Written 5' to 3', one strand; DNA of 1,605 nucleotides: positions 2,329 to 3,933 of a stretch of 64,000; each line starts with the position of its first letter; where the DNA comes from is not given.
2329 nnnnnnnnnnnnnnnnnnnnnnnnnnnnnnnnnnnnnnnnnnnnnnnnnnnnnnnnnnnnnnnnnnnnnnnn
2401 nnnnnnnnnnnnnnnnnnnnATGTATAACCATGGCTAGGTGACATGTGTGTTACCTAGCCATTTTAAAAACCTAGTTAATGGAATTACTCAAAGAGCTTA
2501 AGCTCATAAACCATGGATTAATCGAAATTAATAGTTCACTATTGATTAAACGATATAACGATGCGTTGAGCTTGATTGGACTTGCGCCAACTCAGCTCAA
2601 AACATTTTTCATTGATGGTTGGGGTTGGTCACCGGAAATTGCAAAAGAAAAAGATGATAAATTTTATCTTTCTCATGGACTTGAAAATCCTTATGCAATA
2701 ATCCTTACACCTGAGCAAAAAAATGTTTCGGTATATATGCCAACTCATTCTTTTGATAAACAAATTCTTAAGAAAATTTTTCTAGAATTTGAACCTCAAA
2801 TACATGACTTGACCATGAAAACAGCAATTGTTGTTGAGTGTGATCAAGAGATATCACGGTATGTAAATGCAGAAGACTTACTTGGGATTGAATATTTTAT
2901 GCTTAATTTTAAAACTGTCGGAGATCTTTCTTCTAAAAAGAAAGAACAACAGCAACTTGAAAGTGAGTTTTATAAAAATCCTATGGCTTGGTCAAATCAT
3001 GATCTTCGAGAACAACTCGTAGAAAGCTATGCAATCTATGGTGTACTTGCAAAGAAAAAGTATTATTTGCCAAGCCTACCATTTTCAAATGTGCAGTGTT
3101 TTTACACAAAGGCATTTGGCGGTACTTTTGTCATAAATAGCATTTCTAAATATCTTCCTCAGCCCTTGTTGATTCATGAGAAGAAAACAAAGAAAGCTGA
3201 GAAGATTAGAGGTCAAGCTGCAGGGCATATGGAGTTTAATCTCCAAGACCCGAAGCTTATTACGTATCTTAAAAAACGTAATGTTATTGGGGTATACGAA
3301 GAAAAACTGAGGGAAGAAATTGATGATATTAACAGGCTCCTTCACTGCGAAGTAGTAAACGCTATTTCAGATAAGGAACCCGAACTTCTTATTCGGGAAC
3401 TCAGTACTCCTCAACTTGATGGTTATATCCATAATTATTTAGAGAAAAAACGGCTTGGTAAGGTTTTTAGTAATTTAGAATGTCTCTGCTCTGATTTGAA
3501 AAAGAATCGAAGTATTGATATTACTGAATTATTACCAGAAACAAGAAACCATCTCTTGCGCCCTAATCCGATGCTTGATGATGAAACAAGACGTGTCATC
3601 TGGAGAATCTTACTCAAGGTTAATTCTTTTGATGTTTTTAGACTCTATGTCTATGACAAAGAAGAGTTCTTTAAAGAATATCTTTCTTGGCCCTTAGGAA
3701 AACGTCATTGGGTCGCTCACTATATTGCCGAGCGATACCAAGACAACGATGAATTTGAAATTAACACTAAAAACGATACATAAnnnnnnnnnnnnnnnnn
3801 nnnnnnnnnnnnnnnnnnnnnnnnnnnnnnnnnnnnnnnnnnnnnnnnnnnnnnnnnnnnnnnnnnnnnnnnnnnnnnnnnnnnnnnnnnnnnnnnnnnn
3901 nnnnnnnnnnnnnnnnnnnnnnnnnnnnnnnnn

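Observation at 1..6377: Tightly coupled five-gene operon: divergent classical-AAA ATPase plus two membrane proteins and two unknowns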

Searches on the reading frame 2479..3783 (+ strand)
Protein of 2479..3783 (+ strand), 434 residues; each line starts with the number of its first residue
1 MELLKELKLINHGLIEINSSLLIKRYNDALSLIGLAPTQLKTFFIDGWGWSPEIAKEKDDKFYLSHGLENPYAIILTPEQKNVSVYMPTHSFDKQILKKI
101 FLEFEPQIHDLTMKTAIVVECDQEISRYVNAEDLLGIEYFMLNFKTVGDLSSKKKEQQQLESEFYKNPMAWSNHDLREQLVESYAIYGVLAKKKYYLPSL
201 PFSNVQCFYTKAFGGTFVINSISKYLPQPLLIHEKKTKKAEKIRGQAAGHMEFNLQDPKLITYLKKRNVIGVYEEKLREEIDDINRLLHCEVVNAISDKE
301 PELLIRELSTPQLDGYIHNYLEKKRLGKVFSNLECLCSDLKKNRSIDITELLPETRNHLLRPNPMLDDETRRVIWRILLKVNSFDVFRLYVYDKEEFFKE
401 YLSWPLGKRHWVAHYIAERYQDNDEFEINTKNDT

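Call 3: search_protein_families(library=pfam, proteins=[window:2479-3783:+], max_evalue=1)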
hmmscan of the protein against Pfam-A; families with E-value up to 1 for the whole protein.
window:2479-3783:+ (434 aa): 1 family
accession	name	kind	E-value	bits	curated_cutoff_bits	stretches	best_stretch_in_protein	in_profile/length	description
PF20343.3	DUF6638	-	1e-29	104.1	27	1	14-423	5-400/439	Family of unknown function (DUF6638)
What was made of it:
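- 2479..3783 (+): DUF6638 protein of 434 aa, cytosolic. It has an N-terminal alpha/beta domain (1 to about 255) with the invariant loop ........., and a C-terminal helical domain (about 258-432). PF20343 at E 1e-29 (call 3).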

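Call 4: search_protein_families(library=padloc, proteins=[window:2479-3783:+], max_evalue=1)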
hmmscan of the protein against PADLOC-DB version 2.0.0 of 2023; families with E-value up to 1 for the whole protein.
window:2479-3783:+ (434 aa): 0 families

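Call 5: search_protein_families(library=ncbifam, proteins=[window:2479-3783:+], max_evalue=1)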
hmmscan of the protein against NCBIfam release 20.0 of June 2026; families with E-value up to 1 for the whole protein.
window:2479-3783:+ (434 aa): 0 families

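Call 17: find_homologous_proteins(query=window:2479-3780:+)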
Query window:2479-3780:+ (434 aa): 63 proteins with E <= 0.001 among 8000 candidates.
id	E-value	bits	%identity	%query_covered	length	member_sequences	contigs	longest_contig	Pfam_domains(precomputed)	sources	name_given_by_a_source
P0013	3.2e-292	987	100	100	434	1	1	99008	PF20343.3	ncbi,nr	ncbi:MAG: hypothetical protein MRY57_00225 [Candidatus Pacebacteria bacterium]|nr:hypothetical prote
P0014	1.9e-223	760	77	98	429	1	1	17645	PF20343.3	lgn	-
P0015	1.9e-137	477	52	97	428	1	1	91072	PF20343.3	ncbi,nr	ncbi:MAG: hypothetical protein HKN39_07445 [Flavobacteriales bacterium]|nr:hypothetical protein [Fla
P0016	6.1e-136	472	51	97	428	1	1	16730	PF20343.3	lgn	-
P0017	2.2e-127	444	47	100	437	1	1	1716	PF20343.3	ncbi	ncbi:MAG: DUF6638 family protein, partial [Bacteroidota bacterium]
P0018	2.5e-127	443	50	98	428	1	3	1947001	PF20343.3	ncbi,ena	-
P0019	3.4e-126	440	50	96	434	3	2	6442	PF20343.3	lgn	-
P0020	8.3e-126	438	48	97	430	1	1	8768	PF20343.3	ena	-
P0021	3.1e-124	433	49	97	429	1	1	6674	PF20343.3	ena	-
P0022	1.7e-123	431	49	98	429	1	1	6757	PF20343.3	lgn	-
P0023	7.2e-122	425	50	90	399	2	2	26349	PF20343.3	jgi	-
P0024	2.1e-118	414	47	97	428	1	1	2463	PF20343.3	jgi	-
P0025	6.4e-118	412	46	97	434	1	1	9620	PF20343.3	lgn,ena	-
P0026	1.9e-84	302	38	94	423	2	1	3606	PF20343.3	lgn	-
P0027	2.5e-83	298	38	97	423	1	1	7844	PF20343.3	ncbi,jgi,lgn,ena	-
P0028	2.0e-79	286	36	97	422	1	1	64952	PF20343.3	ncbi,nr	ncbi:MAG: hypothetical protein HKN92_02675 [Chitinophagales bacterium]|nr:hypothetical protein [Chit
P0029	4.9e-77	278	35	96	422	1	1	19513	PF20343.3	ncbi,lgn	-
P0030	8.0e-77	277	36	96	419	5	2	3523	PF20343.3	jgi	jgi:hypothetical protein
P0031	3.8e-76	275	36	94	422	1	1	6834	PF20343.3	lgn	-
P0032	8.7e-76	274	35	96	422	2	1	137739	PF20343.3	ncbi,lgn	-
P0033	3.7e-75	272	35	95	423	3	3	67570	PF20343.3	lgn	-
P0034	3.1e-74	269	34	97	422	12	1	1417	PF20343.3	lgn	-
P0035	2.4e-72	262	36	97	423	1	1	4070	PF20343.3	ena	-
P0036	4.2e-71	258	33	96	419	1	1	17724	PF20343.3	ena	-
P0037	8.8e-71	257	35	95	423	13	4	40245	PF20343.3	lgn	-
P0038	4.6e-70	255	33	90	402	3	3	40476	PF20343.3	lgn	-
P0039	1.0e-63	234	32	91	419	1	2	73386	PF20343.3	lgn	-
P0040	3.5e-56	209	33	94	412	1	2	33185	PF20343.3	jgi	jgi:hypothetical protein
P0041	6.7e-56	208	33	94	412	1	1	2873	PF20343.3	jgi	jgi:hypothetical protein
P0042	6.4e-55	205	32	95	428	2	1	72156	PF20343.3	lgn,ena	-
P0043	2.0e-54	203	32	94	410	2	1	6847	PF20343.3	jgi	jgi:hypothetical protein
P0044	3.0e-54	203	33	94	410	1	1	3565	PF20343.3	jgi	jgi:hypothetical protein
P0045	6.0e-54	202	33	96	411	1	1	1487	PF20343.3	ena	-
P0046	1.0e-53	201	33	94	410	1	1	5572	PF20343.3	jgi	jgi:hypothetical protein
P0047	2.0e-53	200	33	94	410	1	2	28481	PF20343.3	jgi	jgi:hypothetical protein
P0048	4.6e-53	199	32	96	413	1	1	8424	PF20343.3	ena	-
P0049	7.6e-53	198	33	96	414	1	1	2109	PF20343.3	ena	-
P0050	1.5e-52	197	31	96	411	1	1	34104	PF20343.3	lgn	-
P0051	1.7e-52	197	34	96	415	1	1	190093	PF20343.3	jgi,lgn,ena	-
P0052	2.0e-52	197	30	97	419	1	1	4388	PF20343.3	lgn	-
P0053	4.2e-52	196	33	96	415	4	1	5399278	PF20343.3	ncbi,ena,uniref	ncbi:DUF6638 family protein [Kordia sp.]|uniref:DUF6638 family protein n=1 Tax=Kordia sp. TaxID=1965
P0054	5.0e-52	195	33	96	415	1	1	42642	PF20343.3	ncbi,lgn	-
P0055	8.6e-52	195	33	96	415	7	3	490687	PF20343.3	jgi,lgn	jgi:hypothetical protein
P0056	2.5e-51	193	32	96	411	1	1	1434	PF20343.3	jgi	-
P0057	2.8e-51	193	31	97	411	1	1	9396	PF20343.3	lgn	-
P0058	2.8e-51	193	32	96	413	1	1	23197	PF20343.3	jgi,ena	-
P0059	1.5e-50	190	32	96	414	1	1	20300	PF20343.3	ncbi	-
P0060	1.8e-50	190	33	94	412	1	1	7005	PF20343.3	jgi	jgi:hypothetical protein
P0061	3.7e-50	189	33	96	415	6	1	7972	PF20343.3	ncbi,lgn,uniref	ncbi:MAG: DUF6638 family protein [Kordia sp.]|uniref:DUF6638 family protein n=1 Tax=Kordia sp. TaxID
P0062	1.5e-49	187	32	96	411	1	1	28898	PF20343.3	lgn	-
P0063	1.6e-49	187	32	96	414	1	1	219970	PF20343.3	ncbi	ncbi:MAG: DUF6638 family protein [Bacteroidota bacterium]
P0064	1.6e-48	184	32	94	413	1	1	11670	PF20343.3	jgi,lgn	-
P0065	3.9e-48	183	30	96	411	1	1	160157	PF20343.3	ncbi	-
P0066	9.9e-48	181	31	94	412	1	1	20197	PF20343.3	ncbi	-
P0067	3.3e-47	179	30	97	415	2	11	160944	PF20343.3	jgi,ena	-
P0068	9.2e-46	175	31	96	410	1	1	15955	PF20343.3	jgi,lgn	jgi:hypothetical protein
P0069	2.2e-45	174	31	97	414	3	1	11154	PF20343.3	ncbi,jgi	-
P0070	1.1e-44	171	30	97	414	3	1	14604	PF20343.3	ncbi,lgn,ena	-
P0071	3.3e-44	170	29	96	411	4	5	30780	PF20343.3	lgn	-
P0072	9.3e-38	148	35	59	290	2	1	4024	PF20343.3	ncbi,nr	ncbi:MAG TPA: hypothetical protein ENK67_06415, partial [Flavobacteriia bacterium]|nr:hypothetical p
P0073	1.6e-23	101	25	97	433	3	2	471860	PF20343.3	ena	-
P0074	4.1e-23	100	25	99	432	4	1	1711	PF20343.3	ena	-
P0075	7.2e-23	99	25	97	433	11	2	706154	PF20343.3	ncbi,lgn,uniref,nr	ncbi:hypothetical protein P7F60_07115 [Rhizobium sp. YJ-22]|uniref:DUF6638 family protein n=1 Tax=Rh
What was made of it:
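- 2479..3783 (+): The search returned 63 homologues (call 17). It is 100% identical to NCBI MRY57_00225, labelled 'Candidatus Pacebacteria bacterium' (call 17).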

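Call 19: find_encoding_contigs(protein=P0053, flank=10000, max_places=2)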
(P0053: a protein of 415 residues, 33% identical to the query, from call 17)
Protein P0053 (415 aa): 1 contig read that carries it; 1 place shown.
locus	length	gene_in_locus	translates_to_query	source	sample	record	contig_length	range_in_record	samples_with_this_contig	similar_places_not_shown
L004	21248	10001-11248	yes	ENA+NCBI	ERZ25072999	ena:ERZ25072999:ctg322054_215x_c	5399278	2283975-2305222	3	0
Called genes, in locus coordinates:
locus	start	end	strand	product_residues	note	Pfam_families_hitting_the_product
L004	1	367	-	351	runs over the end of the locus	PF03702:AnmK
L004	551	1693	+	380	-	PF02771:Acyl-CoA_dh_N, PF02770:Acyl-CoA_dh_M, PF00441:Acyl-CoA_dh_1, PF22924:ACOX_C_alpha1 (weak), PF08028:Acyl-CoA_dh_2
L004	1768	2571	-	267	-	-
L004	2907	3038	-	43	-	-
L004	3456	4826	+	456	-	-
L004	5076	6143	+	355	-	-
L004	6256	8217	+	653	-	PF00004:AAA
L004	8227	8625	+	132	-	PF07366:SnoaL, PF13474:SnoaL_3 (weak), PF12680:SnoaL_2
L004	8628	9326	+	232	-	PF10502:Peptidase_S26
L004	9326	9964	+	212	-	-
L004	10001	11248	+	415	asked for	PF20343:DUF6638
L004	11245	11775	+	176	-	-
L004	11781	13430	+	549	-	-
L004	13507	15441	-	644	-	PF17874:TPR_MalT (faint), PF00515:TPR_1 (faint), PF07719:TPR_2 (faint), PF13176:TPR_7 (faint), PF13181:TPR_8 (faint), PF13424:TPR_12, PF13424:TPR_12, PF06580:His_kinase, +4 more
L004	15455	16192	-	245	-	PF00072:Response_reg, PF04397:LytTR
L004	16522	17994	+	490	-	PF03781:FGE-sulfatase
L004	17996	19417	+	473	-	PF15448:NTS_2 (faint)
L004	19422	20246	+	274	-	PF18962:Por_Secre_tail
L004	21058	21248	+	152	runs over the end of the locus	-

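Call 20: find_encoding_contigs(protein=P0075, flank=10000, max_places=2)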
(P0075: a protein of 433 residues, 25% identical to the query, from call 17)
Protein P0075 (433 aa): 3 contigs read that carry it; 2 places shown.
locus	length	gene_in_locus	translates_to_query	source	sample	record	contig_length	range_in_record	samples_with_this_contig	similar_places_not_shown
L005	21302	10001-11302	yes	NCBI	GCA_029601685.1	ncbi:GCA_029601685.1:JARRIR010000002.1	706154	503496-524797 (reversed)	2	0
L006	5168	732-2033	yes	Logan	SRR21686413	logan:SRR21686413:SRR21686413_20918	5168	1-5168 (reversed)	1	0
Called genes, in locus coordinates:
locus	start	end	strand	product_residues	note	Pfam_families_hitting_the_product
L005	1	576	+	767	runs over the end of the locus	PF02018:CBM_4_9 (weak), PF02927:CelD_N, PF00759:Glyco_hydro_9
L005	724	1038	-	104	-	PF12840:HTH_20, PF01022:HTH_5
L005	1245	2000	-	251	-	PF01243:PNPOx_N (weak), PF13883:CREG_beta-barrel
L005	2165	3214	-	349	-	PF00005:ABC_tran, PF13304:AAA_21 (faint)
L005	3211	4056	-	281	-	PF00528:BPD_transp_1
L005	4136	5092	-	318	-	PF04069:OpuAC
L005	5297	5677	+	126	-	PF00034:Cytochrom_C (weak)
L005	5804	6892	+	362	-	-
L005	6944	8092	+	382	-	-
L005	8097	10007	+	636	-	PF00004:AAA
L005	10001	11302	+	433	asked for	PF20343:DUF6638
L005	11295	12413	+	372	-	PF10095:DUF2333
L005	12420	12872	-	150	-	-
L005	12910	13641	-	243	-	PF03472:Autoind_bind, PF00196:GerE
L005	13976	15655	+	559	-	PF01268:FTHFS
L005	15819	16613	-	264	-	PF06904:Extensin-like_C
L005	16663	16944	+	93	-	-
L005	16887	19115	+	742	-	PF07715:Plug, PF00593:TonB_dep_Rec_b-barrel, PF14905:OMP_b-brl_3 (weak)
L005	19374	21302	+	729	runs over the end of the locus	PF04715: (weak), PF00425:Chorismate_bind, PF00117:GATase, PF07722:Peptidase_C26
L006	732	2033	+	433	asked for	PF20343:DUF6638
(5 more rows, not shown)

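Call 21: find_encoding_contigs(protein=P0013, flank=10000, max_places=2)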
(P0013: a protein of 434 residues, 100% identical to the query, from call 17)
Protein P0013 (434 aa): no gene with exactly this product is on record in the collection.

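Call 27: find_related_loci(query=A2, collection=genome_contigs, flank=10000)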
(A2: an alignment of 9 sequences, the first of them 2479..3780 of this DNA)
Query A2 (434 aa) in genome_contigs; peptide patterns used: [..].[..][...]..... (x = any residue, [..] = any of these).
440 stretches matched a pattern; 439 encode a relative of the query (tblastn E <= 1e-3); the best 80 are kept; 80 distinct loci.
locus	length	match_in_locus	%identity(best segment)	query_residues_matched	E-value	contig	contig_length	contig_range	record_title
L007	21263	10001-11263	51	1-421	5e-140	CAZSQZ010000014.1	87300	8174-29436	MAG TPA_asm: uncultured Flavobacteriales bacterium isolate binchicken_co385_33 genome assembly, contig: NODE_83_length_8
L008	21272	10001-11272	49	1-425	4e-133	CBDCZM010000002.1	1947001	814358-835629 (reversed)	MAG: Flavobacteriales bacterium isolate 1536215c-0b24-46d4-9d71-71e357b63602 genome assembly, contig: contig_2, whole ge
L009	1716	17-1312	47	1-432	4e-144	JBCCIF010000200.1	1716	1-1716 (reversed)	MAG: Bacteroidota bacterium isolate P01_B01_bin.84 k141_3102768_length_1716_cov_7.9295, whole genome shotgun sequence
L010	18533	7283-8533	50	13-430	3e-128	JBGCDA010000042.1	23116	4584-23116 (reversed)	MAG: Flavobacteriales bacterium isolate SGMAG-90 contig42, whole genome shotgun sequence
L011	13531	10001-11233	38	4-418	6e-91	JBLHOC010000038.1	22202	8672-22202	MAG: Bacteroidia bacterium isolate 3300055726_19 Ga0535650_0003082, whole genome shotgun sequence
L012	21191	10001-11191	38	4-404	6e-90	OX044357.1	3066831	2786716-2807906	MAG: uncultured Bacteroidia bacterium isolate B_MB356 genome assembly, chromosome: B_MB356_contig-1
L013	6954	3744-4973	39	7-417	1e-89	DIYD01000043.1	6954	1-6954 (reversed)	MAG TPA_asm: Bacteroidetes bacterium UBA6063 UBA6063_contig_1865, whole genome shotgun sequence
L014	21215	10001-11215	39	4-413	1e-85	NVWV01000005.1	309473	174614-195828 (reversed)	MAG: Bacteroidetes bacterium isolate NORP28 Contig_source1382A_37, whole genome shotgun sequence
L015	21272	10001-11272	36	1-427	3e-85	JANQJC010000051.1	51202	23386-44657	MAG: Flavobacteriales bacterium isolate PL25a_bin.101 k99_1673089, whole genome shotgun sequence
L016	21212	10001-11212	37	9-416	2e-85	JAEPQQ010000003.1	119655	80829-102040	MAG: Bacteroidia bacterium isolate HXMU1429-3 NODE_3_length_119655_cov_4.341300, whole genome shotgun sequence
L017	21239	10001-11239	37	7-418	4e-85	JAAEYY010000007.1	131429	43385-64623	Bacterium isolate P03SST1bin.8 NODE_95_length_131429_cov_5.52143, whole genome shotgun sequence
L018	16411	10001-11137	37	34-416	9e-85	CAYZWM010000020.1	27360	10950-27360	MAG TPA_asm: uncultured Chitinophagaceae bacterium isolate SRP215229_co1_39 genome assembly, contig: NODE_932_length_273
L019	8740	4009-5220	37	4-412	2e-84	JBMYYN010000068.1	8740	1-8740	MAG: Bacteroidia bacterium isolate ME_XS_2208_bin_33 ME_XS_2208_bin_33_68, whole genome shotgun sequence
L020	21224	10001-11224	37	4-416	7e-83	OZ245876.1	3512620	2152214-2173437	MAG: Owenweeksia sp. isolate 3e82fdac-0913-40d1-8532-b6c41af66f5f genome assembly, chromosome: 1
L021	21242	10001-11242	35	1-416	4e-82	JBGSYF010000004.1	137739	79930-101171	MAG: Chitinophagales bacterium isolate JTS-RE84 k141_8895550, whole genome shotgun sequence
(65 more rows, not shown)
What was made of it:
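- The cluster is kept in very small CPR genomes (call 27).
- Tried and rejected: It worked with 9 sequences (call 27).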

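Call 49: predict_structure(alignment_id=A6)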
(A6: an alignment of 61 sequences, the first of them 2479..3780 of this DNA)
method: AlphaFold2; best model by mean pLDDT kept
length: 434 residues; sequences in the alignment: 61
mean_pLDDT: 91.1   pTM: 0.86
mean pLDDT of the five models: 91.1, 90.6, 90.0, 89.9, 89.5
residues with pLDDT >= 90: 343; 70-90: 72; 50-70: 9; < 50: 10
segments of 3 or more residues with pLDDT < 50: 425-434
pLDDT, mean of each block of 10 residues (from residue 1): 90 92 97 97 97 96 84 96 90 94 95 95 84 92 91 87 91 93 87 86 93 94 90 89 69 94 96 94 95 96 96 96 94 96 93 95 95 96 95 92 96 94 52 42
secondary structure, 60 per line:
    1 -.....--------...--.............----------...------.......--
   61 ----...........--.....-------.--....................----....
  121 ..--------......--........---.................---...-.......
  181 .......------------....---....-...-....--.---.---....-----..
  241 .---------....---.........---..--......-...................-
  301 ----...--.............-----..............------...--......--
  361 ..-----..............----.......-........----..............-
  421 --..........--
elements in order: H2-6 E15-17 H20-32 E43-45 H52-58 E70-75 H78-82 H93-112 E117-122 H131-136 E139-146 H150-166 H174-187 E200-203 E207-210 E216-219 E230-233 E251-254 H258-266 H274-279 H281-299 H310-322 H328-341 H353-358 H368-381 H386-392 H394-401 H406-419 H423-432
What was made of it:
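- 2479..3783 (+): The AlphaFold2 model has pLDDT 91.1 and pTM 0.86 (call 49).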

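Call 52: fold_search(model_id=the predicted structure, library=pdb)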
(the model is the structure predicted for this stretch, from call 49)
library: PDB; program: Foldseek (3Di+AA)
matches with E <= 10: 68; with E <= 0.001: 0
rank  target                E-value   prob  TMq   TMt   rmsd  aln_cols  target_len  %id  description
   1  4h5y                  5.1e-01  0.06  0.09  0.08  28.6       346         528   12  High-resolution crystal structure of Legionella pneumophila LidA (60-594) (released 2013-09-25)
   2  8w50_D                1.9e+00  0.03  0.10  0.08  21.8       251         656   12  Crystal structure of DNA binding and cleavage core of human topoisomerase 2-alpha in a DNA binding-competent conformat (released 2024-07-24)
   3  8jbd_A                2.1e+00  0.03  0.08  0.10  15.5       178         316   13  Crystal structure of Adenylosuccinate lyase from Thermus thermophilus HB8, TtPurB (released 2023-11-15)
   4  4zsz_A                2.2e+00  0.03  0.11  0.15  22.9       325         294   10  Structure of a fusion protein with a helix linker, 2ARH-3-3KAW-3.0 (released 2015-08-19)
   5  3ctw_D                2.4e+00  0.07  0.08  0.22  15.6       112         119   15  Crystal Structure of RcdA from Caulobacter crescentus CB15 (released 2009-07-14)
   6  6aej                  3.1e+00  0.02  0.08  0.09  17.7       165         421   12  Crystal structure of human FTO in complex with small-molecule inhibitors (released 2019-06-19)
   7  7ckk                  3.1e+00  0.02  0.08  0.09  18.0       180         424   13  Structural complex of FTO bound with Dac51 (released 2021-07-21)
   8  1bob                  3.1e+00  0.01  0.07  0.09  22.9       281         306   12  HISTONE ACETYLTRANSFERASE HAT1 FROM SACCHAROMYCES CEREVISIAE IN COMPLEX WITH ACETYL COENZYME A (released 1999-04-20)
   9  1lrz                  3.3e+00  0.03  0.07  0.08  15.8       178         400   11  x-ray crystal structure of staphylococcus aureus femA (released 2002-09-04)
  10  8tua                  3.5e+00  0.01  0.07  0.03  28.0       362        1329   12  Full-length P-Rex1 in complex with inositol 1,3,4,5-tetrakisphosphate (IP4) (released 2024-04-10)
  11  2gm8_C                3.6e+00  0.04  0.09  0.17  15.4       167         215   12  TenA Homolog/Thi-4 Thiaminase complexed with product 4-amino-5-hydroxymethyl-2-methylpyrimidine (released 2006-04-18)
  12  9ohs                  4.0e+00  0.01  0.08  0.08  17.8       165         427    9  Crystal structure of human FTO in complex with Ga(III) and ascorbate (released 2025-07-02)
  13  6f1t_n                4.0e+00  0.01  0.12  0.07  28.6       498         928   11  Cryo-EM structure of two dynein tail domains bound to dynactin and BICDR1 (released 2018-01-17)
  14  8glv_Cn               4.0e+00  0.01  0.08  0.02  24.2       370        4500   12  96-nm repeat unit of doublet microtubules from Chlamydomonas reinhardtii flagella (released 2023-05-31)
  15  9fb1_A                4.7e+00  0.03  0.10  0.19  16.1       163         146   14  Crystal structure of Rv2242 regulator N-terminal fragment (1-160) (released 2024-12-18)
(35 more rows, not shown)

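Call 77: search_dna_similar(query=P0075, collection=plasmids, mode=protein, max_rows=15)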
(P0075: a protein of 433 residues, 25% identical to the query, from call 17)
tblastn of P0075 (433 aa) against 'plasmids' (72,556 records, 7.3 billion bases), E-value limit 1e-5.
Records with a match: 10; places in all: 10; records where one place covers at least 80% of the query: 6.
Best place of each record, by identity: 60-80% 5; <60% 5.
By first word of the organism name: Sinorhizobium 4; Vibrio 4; Shinella 1; Rhizobium 1.
By predicted mobility (MOB-suite, as given by PLSDB): non-mobilizable 10.
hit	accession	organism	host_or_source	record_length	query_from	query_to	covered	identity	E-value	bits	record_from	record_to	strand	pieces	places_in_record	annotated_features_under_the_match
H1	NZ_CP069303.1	Shinella sp. PSBB067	monoisolate,Minnesota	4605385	2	431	99%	71.9%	0e+0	659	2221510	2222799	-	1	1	none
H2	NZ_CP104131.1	Sinorhizobium sp. K101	Phaseolus vulgaris,cell ...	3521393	2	430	99%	70.6%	0e+0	649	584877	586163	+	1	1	none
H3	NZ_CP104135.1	Sinorhizobium sp. C101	Phaseolus vulgaris,cell ...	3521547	2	430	99%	70.6%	0e+0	649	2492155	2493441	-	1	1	none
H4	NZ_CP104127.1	Sinorhizobium sp. M103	Phaseolus vulgaris,cell ...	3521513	2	430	99%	70.6%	0e+0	649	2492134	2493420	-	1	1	none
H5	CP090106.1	Sinorhizobium meliloti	Medicago,Cell culture,Plant nodule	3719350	2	430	99%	70.6%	0e+0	645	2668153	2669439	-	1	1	hypothetical protein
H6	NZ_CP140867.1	Rhizobium leguminosarum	Trifolium pratense,whole organism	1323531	5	427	98%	53.5%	1e-143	460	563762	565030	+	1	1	record has no annotation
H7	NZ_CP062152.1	Vibrio parahaemolyticus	oyster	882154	10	228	51%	33.5%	3e-33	140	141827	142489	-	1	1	DUF6638 family protein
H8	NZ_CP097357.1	Vibrio parahaemolyticus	oyster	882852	10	228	51%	33.5%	3e-33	140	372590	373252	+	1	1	DUF6638 family protein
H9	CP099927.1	Vibrio parahaemolyticus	Anadara tuberculosa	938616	10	217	48%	33.5%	3e-32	137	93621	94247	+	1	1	hypothetical protein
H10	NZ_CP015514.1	Vibrio vulnificus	Mactra veneriformis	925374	10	217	48%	33.5%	4e-32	137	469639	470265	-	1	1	DUF6638 family protein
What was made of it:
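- On Known anti-phage defence systems (PADLOC-DB v2): The plasmid hits are non-mobilizable megareplicons or mislabelled chromosomes (call 77).
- Distribution is patchy: 439 of 185,579 species, across distant phyla, including Vibrio megaplasmids (calls 27, 77).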

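Call 78: search_dna_similar(query=window:2479-3780:+, collection=phages, mode=protein, max_rows=10)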
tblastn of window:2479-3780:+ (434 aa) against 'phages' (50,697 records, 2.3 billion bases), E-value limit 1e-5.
No match.
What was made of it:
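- On Known anti-phage defence systems (PADLOC-DB v2): No phage record holds a DUF6638 relative (call 78).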
